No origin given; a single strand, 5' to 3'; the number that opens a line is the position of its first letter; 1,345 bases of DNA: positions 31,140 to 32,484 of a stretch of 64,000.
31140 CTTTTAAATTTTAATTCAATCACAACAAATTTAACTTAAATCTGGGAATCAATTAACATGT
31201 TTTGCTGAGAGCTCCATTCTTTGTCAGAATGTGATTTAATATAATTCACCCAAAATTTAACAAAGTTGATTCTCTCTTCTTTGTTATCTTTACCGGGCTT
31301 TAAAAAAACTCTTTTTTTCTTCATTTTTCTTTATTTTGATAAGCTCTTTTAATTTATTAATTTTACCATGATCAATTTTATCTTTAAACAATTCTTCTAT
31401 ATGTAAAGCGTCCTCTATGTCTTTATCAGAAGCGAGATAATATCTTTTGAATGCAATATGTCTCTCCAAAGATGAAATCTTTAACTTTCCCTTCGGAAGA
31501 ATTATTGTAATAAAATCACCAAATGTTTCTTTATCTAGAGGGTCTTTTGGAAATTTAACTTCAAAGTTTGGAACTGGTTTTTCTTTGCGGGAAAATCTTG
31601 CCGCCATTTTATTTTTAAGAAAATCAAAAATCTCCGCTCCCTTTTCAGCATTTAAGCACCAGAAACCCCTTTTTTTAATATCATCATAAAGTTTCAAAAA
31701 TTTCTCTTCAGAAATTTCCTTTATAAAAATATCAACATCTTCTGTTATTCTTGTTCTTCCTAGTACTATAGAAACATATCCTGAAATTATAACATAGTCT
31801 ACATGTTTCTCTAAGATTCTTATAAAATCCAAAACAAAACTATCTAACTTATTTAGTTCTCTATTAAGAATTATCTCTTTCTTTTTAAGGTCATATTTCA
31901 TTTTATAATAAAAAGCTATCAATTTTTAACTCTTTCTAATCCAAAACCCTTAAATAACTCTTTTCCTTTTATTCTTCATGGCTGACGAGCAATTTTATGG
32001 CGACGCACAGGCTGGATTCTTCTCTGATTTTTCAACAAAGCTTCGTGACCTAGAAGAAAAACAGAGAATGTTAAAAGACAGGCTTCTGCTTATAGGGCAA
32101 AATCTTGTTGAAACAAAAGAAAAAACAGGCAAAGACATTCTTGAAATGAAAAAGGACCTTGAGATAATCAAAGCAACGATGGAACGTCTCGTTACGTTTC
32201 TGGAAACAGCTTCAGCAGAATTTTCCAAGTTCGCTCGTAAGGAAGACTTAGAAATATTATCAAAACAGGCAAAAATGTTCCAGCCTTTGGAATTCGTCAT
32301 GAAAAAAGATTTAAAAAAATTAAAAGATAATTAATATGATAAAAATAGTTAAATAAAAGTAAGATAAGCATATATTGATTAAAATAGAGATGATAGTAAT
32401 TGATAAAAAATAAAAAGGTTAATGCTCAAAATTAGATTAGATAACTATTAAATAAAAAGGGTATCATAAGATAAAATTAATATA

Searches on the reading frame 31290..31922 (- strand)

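Call 11: search_protein_families(library=pfam, proteins=[window:31290-31922:-], max_evalue=0.01)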
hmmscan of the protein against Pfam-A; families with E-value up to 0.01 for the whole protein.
window:31290-31922:- (210 aa): 1 family
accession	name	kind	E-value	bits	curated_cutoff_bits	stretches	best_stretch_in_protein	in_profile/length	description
PF09970.15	DUF2204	-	0.00029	20.9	20.3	1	36-88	12-65/181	Nucleotidyl transferase of unknown function (DUF2204)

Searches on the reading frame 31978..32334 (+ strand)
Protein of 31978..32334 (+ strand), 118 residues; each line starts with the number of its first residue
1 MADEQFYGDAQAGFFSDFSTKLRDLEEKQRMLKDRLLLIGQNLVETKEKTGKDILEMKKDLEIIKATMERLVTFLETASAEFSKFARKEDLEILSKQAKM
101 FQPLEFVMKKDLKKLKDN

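Call 17: find_encoding_contigs(protein=window:31978-32334:+, flank=4500, max_places=10)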
Protein window:31978-32334:+ (118 aa): 24 contigs read that carry it; 9 places shown.
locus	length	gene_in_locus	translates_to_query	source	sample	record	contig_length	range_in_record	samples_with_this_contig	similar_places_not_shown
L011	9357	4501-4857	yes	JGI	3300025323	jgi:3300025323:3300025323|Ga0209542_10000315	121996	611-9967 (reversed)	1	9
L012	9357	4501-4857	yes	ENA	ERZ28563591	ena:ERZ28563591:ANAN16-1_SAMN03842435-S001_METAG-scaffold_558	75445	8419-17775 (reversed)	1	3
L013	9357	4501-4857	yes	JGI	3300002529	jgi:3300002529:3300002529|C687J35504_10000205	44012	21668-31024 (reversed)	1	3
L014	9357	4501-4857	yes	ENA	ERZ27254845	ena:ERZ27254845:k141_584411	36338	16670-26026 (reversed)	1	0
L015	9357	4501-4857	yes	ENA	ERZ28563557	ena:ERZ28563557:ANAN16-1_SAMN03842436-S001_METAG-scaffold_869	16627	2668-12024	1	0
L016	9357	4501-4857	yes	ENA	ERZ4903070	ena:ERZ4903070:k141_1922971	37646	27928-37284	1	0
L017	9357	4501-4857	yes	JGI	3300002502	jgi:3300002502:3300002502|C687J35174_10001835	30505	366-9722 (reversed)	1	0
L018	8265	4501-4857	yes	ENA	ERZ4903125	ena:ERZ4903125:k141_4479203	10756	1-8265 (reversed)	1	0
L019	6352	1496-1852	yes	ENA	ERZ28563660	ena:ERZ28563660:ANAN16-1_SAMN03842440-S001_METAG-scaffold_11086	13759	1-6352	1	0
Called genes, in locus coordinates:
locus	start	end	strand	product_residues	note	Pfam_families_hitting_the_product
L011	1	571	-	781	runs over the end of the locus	PF00437:T2SSE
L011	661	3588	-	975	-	PF13948:DUF4215 (weak)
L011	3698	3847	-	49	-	PF26477:DUF8150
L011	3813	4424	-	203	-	-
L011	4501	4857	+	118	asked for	-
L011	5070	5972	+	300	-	-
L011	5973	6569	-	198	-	-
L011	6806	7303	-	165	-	-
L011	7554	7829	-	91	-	PF05239:PRC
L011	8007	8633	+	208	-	-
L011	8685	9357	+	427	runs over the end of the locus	?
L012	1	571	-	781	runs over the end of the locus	PF00437:T2SSE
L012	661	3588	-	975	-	PF13948:DUF4215 (weak)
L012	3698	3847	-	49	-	PF26477:DUF8150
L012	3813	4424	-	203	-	-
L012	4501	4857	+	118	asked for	-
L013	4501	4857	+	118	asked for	-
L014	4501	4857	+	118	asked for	-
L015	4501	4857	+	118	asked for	-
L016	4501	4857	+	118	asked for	-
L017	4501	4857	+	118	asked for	-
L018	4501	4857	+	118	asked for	-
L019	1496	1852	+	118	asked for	-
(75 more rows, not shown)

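Call 37: find_homologous_proteins(query=L011:661-3588:-, max_evalue=1e-20)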
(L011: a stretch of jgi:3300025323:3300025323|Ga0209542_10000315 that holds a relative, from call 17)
Query L011:661-3588:- (975 aa): 66 proteins with E <= 1e-20 among 8000 candidates.
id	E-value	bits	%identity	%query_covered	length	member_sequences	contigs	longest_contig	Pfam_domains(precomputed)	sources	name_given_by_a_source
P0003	0.0e+0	2264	100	100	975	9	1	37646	-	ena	-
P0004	1.3e-124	436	70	18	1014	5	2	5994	PF13948.12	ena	-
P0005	9.9e-105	370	69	18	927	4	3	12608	-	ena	-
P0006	6.1e-102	361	49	28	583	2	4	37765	-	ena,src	-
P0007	1.8e-83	300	71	4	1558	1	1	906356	PF13948.12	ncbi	-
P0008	2.1e-68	250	34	12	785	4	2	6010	PF13948.12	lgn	-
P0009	5.8e-67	245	47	6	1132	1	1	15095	PF13948.12,PF13620.13,PF17210.10,PF00353.26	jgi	-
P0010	1.0e-66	244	50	6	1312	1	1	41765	PF13948.12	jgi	jgi:cysteine-rich repeat protein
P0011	7.0e-62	228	29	14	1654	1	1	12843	PF13948.12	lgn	-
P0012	4.7e-61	225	43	12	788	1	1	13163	PF13948.12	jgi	-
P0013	6.3e-60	222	38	12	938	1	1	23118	PF13948.12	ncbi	-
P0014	2.8e-58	216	58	15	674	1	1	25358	-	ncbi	-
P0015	2.2e-53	200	42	12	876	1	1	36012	PF13948.12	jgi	-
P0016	1.4e-52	197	42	5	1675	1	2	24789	PF13948.12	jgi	jgi:cysteine-rich repeat protein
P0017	6.0e-51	192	33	12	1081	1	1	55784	PF13948.12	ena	-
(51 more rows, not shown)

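Call 39: find_encoding_contigs(protein=P0004, flank=1500, max_places=5)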
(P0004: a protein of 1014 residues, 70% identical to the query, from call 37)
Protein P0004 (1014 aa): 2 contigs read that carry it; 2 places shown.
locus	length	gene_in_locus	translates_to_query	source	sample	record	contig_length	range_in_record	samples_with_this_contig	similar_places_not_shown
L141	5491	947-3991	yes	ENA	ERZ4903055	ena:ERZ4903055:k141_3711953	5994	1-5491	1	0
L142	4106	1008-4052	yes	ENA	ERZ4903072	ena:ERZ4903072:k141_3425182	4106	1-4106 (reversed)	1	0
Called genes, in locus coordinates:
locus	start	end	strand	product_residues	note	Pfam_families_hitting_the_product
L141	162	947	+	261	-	PF07091:FmrO (weak)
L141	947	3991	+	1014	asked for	PF13948:DUF4215 (weak)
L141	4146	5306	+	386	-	PF00675:Peptidase_M16, PF05193:Peptidase_M16_C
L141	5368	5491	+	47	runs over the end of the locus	-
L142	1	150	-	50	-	?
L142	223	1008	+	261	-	PF07091:FmrO (weak)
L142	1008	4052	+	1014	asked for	PF13948:DUF4215 (weak)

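Call 40: find_encoding_contigs(protein=P0005, flank=1500, max_places=5)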
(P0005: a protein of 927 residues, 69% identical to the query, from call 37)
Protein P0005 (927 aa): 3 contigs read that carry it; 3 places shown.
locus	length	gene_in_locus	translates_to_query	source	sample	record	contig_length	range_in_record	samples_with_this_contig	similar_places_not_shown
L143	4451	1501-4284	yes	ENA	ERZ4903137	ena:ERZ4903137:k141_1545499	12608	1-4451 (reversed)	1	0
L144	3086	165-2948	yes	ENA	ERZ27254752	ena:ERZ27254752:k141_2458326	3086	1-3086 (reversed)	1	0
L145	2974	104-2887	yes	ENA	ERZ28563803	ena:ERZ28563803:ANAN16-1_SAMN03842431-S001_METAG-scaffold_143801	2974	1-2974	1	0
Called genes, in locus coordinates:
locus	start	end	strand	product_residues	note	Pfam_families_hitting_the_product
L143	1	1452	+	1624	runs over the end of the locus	PF03833:PolC_DP2_N, PF24844:PolC_DP2_central, PF24846:PolC_DP2_cat, PF14890:Intein_splicing, PF14528:LAGLIDADG_3 (weak), PF24846:PolC_DP2_cat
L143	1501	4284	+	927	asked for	-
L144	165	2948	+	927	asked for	-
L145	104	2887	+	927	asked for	-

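Call 41: find_encoding_contigs(protein=P0006, flank=1500, max_places=5)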
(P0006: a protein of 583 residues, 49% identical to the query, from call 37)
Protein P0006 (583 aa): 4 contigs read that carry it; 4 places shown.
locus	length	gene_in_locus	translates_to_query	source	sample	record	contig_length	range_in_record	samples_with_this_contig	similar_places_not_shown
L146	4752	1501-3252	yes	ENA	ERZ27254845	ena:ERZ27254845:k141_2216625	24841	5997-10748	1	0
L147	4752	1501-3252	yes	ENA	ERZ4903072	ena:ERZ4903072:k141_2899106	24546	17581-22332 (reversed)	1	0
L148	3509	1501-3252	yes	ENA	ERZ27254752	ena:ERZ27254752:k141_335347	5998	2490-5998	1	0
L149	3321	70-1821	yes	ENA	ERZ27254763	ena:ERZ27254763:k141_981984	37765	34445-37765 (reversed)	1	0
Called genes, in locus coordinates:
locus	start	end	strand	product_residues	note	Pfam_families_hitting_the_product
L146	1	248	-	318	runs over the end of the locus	-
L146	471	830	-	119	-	-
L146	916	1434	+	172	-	PF03703:bPH_2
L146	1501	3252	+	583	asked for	-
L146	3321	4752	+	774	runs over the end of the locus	PF00437:T2SSE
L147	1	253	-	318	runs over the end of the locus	-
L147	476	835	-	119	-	-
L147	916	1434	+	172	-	PF03703:bPH_2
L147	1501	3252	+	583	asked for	-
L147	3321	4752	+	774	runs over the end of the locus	PF00437:T2SSE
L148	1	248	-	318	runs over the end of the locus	-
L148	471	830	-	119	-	-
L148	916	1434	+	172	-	PF03703:bPH_2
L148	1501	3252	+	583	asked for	-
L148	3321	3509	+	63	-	?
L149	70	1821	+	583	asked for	-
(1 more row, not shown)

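Call 42: find_encoding_contigs(protein=P0014, flank=1500, max_places=5)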
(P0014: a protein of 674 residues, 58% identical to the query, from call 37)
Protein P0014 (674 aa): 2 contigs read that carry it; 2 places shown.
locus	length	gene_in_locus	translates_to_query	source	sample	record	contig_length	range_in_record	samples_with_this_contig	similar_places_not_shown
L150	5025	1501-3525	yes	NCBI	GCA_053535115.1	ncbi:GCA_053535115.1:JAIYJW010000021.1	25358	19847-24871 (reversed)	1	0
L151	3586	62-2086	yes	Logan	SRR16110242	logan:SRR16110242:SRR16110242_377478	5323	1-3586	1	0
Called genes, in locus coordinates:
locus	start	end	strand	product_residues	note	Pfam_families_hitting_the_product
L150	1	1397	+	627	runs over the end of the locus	?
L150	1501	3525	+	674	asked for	-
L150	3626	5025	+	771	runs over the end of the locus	PF00437:T2SSE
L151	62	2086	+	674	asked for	-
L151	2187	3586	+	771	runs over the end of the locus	PF00437:T2SSE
